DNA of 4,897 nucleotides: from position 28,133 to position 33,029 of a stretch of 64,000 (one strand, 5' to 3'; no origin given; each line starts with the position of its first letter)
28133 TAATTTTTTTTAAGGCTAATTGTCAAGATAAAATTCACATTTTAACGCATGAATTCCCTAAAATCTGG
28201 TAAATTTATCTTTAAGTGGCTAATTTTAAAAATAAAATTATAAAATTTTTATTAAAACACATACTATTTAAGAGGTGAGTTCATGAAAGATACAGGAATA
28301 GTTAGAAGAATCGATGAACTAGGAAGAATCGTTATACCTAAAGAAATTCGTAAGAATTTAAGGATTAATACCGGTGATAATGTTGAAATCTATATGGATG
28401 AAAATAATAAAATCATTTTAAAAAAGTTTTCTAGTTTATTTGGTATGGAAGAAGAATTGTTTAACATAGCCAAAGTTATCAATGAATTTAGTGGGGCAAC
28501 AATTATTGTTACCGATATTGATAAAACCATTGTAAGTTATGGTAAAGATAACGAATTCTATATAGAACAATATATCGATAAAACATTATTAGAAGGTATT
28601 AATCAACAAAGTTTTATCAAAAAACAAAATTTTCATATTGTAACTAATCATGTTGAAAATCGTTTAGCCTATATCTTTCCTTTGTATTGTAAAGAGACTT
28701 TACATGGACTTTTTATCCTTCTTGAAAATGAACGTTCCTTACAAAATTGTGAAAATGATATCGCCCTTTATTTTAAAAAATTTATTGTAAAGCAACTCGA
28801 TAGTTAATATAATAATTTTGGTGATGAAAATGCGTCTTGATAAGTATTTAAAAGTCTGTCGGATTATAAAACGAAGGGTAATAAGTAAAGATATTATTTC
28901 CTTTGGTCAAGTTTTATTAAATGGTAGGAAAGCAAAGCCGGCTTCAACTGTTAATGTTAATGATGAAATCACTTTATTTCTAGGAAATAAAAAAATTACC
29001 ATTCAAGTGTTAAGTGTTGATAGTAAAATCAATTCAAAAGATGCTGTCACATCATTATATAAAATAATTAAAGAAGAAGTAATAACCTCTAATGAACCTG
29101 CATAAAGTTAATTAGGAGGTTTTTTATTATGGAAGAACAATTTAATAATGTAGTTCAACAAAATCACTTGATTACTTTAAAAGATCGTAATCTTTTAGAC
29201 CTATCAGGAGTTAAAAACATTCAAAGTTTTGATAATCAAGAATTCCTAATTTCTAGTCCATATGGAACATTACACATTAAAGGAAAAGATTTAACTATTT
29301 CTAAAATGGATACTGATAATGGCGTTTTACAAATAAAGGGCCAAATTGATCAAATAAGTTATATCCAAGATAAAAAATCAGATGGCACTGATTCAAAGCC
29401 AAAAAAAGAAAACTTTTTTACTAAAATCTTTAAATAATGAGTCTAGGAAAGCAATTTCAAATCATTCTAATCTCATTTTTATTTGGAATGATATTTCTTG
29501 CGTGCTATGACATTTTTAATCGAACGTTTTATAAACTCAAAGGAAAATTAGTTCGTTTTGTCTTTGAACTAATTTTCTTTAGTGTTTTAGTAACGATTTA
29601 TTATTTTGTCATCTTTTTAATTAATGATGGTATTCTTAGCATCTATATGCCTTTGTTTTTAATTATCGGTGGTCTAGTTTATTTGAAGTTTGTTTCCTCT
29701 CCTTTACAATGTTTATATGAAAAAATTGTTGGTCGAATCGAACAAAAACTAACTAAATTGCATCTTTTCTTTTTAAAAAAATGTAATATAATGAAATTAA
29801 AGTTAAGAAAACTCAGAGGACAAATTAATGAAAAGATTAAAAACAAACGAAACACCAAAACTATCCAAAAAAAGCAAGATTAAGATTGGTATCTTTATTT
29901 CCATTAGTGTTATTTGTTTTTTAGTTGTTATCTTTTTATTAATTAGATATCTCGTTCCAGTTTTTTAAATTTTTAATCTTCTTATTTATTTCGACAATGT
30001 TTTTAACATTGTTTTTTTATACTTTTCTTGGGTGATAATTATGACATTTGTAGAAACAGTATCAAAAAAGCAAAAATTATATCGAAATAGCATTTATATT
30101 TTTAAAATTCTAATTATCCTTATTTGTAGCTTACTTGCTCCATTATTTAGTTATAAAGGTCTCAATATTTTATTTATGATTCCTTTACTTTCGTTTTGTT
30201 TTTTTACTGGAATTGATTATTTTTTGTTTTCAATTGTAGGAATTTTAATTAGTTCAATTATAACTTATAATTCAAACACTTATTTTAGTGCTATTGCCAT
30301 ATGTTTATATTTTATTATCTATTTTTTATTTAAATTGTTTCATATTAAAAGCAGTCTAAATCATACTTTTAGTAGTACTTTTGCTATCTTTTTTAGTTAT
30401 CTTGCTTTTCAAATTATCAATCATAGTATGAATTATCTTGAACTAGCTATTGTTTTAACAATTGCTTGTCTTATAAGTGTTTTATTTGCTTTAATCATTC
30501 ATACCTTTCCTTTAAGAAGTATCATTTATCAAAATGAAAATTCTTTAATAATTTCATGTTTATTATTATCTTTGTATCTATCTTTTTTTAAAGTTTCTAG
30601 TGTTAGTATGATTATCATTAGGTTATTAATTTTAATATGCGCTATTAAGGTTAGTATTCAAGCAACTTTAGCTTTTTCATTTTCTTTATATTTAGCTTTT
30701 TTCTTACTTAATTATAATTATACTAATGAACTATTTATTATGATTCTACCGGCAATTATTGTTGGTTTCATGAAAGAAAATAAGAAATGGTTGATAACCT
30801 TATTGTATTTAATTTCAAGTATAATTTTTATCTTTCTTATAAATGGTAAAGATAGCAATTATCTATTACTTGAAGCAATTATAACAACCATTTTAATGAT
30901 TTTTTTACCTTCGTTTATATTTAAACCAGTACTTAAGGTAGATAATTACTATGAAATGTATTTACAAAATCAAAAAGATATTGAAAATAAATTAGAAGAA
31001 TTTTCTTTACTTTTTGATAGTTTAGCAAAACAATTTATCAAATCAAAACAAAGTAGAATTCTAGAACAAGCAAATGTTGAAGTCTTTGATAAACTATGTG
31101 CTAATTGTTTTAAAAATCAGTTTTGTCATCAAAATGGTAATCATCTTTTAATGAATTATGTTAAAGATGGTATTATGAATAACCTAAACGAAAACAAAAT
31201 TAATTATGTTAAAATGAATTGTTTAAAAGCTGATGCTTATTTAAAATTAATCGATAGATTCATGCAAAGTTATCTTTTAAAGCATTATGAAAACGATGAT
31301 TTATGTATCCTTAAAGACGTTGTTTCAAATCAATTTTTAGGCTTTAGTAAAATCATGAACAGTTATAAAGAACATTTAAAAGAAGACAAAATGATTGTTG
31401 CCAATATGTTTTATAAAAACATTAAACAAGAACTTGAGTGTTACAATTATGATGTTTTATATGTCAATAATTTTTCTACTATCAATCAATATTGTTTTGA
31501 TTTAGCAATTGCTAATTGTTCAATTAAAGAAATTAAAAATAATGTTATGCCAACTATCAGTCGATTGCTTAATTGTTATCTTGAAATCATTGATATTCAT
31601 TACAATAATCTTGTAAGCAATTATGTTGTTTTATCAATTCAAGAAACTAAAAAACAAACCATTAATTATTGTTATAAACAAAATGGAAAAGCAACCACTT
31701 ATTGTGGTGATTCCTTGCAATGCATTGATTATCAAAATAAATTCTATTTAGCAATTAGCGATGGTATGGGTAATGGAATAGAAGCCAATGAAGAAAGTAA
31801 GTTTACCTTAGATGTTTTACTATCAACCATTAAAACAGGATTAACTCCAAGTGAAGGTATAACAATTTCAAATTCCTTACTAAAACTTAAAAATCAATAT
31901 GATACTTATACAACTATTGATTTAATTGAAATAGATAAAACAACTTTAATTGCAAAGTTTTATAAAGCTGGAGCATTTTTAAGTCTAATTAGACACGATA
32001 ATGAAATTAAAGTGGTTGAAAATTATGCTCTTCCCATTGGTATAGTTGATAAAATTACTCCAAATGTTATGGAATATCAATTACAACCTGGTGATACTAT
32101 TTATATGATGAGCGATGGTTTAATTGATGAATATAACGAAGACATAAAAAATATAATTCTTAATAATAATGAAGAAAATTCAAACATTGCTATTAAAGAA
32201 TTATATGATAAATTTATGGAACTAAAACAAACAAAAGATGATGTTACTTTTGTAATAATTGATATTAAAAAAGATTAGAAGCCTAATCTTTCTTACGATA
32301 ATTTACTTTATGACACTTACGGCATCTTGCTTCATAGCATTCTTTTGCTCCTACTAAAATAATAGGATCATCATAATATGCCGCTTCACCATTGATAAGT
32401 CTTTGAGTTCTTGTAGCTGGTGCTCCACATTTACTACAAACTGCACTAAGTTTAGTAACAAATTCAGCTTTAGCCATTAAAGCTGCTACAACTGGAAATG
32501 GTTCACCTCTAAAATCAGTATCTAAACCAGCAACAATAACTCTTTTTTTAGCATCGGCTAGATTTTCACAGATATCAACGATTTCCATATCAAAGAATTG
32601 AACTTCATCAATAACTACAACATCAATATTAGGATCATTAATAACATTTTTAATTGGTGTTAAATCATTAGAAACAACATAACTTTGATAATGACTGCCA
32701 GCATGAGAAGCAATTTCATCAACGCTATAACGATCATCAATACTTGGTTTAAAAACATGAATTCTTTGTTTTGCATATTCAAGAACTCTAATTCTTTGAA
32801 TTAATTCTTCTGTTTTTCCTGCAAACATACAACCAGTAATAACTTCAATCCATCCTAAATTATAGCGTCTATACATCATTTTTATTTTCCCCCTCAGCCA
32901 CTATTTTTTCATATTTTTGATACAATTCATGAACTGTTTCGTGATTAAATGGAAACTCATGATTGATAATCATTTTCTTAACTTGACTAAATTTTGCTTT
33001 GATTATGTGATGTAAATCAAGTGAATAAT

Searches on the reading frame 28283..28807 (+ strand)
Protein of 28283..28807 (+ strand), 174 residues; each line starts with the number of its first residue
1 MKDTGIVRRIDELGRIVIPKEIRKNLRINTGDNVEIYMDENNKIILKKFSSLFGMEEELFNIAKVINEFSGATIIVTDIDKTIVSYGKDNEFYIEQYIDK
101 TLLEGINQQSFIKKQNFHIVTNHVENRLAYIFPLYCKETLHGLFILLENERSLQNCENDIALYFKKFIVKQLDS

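Call 74: search_protein_families(library=pfam, proteins=[window:28283-28807:+], max_evalue=0.0001)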
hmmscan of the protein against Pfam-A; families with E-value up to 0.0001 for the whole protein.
window:28283-28807:+ (174 aa): 2 families
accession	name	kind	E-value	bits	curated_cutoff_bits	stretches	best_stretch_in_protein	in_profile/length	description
PF04014.23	MazE_antitoxin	-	2.1e-11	44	24.7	1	7-48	1-42/48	Antidote-toxin recognition MazE, bacterial antitoxin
PF15714.11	SpoVT_C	-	2.6e-08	34.4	27.5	1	61-172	8-127/128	Stage V sporulation protein T C-terminal, transcription factor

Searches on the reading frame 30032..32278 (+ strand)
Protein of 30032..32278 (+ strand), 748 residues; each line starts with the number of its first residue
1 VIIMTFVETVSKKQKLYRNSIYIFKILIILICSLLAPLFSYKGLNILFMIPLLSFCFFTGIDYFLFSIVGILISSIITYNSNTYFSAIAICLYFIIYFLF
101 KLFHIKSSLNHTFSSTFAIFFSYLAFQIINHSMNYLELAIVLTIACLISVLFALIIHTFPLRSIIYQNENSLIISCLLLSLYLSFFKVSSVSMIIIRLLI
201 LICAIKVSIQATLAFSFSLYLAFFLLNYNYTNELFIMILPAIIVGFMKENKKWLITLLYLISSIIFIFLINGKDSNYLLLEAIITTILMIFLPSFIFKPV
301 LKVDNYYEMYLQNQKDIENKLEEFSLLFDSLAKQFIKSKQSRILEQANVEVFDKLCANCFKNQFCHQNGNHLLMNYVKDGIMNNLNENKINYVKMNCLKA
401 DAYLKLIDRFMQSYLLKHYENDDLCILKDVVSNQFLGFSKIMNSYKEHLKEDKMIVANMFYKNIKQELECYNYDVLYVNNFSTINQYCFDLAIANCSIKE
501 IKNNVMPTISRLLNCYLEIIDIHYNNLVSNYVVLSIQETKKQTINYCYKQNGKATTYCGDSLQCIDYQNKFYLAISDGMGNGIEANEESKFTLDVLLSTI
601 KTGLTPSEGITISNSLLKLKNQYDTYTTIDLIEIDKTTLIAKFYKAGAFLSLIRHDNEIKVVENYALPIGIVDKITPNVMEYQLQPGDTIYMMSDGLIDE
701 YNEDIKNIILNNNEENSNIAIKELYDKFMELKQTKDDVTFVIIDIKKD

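Call 74: search_protein_families(library=pfam, proteins=[window:30032-32278:+], max_evalue=0.0001)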
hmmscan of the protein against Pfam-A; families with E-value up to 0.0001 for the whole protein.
window:30032-32278:+ (748 aa): 2 families
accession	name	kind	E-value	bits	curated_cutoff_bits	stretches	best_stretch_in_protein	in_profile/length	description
PF07228.17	SpoIIE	-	7.7e-25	88.4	25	1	569-745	3-191/192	Stage II sporulation protein E (SpoIIE)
PF19732.4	SpoIIE_N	-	9.5e-18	64.5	27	1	28-479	44-524/605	Stage II sporulation protein E N-terminal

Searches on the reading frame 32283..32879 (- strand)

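Call 60: search_protein_families(library=pfam, proteins=[window:32283-32879:-], max_evalue=0.001)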
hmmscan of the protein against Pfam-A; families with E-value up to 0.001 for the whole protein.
window:32283-32879:- (198 aa): 1 family
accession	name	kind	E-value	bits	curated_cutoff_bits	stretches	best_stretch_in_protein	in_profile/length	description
PF00265.24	TK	-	8.8e-58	195.5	20.6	1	9-190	1-176/176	Thymidine kinase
